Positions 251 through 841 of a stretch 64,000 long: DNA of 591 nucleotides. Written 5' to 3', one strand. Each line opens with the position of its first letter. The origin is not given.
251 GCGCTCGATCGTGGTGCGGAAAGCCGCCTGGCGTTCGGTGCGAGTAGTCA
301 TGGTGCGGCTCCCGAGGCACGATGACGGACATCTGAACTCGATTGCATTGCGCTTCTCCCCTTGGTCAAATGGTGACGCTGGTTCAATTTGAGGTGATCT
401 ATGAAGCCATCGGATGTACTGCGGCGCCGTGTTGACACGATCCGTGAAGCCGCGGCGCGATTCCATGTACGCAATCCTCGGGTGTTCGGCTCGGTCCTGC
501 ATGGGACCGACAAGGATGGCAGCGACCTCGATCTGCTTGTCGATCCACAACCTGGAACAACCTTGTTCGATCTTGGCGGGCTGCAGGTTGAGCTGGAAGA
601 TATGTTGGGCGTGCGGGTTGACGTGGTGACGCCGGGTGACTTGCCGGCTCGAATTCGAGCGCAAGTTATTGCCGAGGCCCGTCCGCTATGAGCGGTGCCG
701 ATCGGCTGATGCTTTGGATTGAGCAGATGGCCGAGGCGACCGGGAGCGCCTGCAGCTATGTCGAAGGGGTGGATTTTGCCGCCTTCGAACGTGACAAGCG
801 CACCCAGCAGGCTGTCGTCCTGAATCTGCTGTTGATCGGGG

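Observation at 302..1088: Intact MNT-HEPN toxin-antitoxin pair embedded antisense inside a type I-F cas operon, between cas2-3 and cas8f/csy1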

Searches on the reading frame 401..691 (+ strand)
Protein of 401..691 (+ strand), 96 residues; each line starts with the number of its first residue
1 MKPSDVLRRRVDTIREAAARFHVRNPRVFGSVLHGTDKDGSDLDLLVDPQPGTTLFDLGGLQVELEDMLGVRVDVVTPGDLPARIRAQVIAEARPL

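Call 3: search_protein_families(library=pfam, proteins=[window:401-691:+], max_evalue=0.01)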
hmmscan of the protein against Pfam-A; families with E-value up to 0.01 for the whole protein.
window:401-691:+ (96 aa): 3 families
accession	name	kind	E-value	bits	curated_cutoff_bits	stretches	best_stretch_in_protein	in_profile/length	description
PF01909.29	NTP_transf_2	-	1.6e-08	35.3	21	1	14-90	4-87/93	Nucleotidyltransferase domain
PF18765.7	Polbeta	-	8.6e-08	32.7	26.9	1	22-94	12-85/93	Polymerase beta, Nucleotidyltransferase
PF22600.2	MTPAP-like_central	-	0.0067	17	27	1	26-51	42-67/139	Poly(A) RNA polymerase, mitochondrial-like, central palm domain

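Call 4: search_protein_families(library=ncbifam, proteins=[window:401-691:+], max_evalue=0.01)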
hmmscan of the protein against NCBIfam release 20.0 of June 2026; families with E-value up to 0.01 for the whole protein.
window:401-691:+ (96 aa): 1 family
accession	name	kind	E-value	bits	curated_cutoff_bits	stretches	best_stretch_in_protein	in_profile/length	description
NF047752.1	MntA_antitoxin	equivalog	3.8e-09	36.4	60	1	28-96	12-80/106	type VII toxin-antitoxin system MntA family adenylyltransferase antitoxin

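Call 47: search_solved_structures(query=window:401-691:+, max_evalue=0.01, show_alignments=2)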
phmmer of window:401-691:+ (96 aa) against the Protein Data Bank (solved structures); distinct sequences matched with E-value up to 0.01: 1.
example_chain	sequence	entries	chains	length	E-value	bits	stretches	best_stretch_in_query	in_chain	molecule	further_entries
1wot_A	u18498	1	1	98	1.4e-16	63.7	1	5-96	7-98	PUTATIVE MINIMAL NUCLEOTIDYLTRANSFERASE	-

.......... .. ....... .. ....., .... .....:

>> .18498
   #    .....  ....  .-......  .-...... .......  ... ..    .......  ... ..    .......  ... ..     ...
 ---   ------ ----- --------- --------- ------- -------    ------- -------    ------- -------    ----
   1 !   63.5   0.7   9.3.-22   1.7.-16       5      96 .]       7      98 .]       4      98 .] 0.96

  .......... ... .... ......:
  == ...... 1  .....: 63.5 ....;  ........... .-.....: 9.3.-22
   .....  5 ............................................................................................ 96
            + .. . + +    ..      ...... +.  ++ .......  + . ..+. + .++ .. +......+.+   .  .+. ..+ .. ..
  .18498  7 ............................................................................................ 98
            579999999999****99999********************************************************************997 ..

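Call 89: search_protein_families(library=padloc, proteins=[window:401-691:+], max_evalue=0.01)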
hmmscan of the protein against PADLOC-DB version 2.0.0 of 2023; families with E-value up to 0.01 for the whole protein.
window:401-691:+ (96 aa): 5 families
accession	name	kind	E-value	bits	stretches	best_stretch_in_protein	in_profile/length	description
PDLC04904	PDC-S09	-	1.3e-29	100.4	1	1-95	1-97/104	-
PDLC04902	PDC-S09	-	3.8e-27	92.4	1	6-95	4-94/97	-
PDLC04906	PDC-S09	-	2.3e-16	58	1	6-93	7-95/98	-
PDLC04905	PDC-S09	-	1.1e-13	49.4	1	7-93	5-95/101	-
PDLC04368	PDC-M05A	-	0.0016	16.3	1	23-47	107-131/201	-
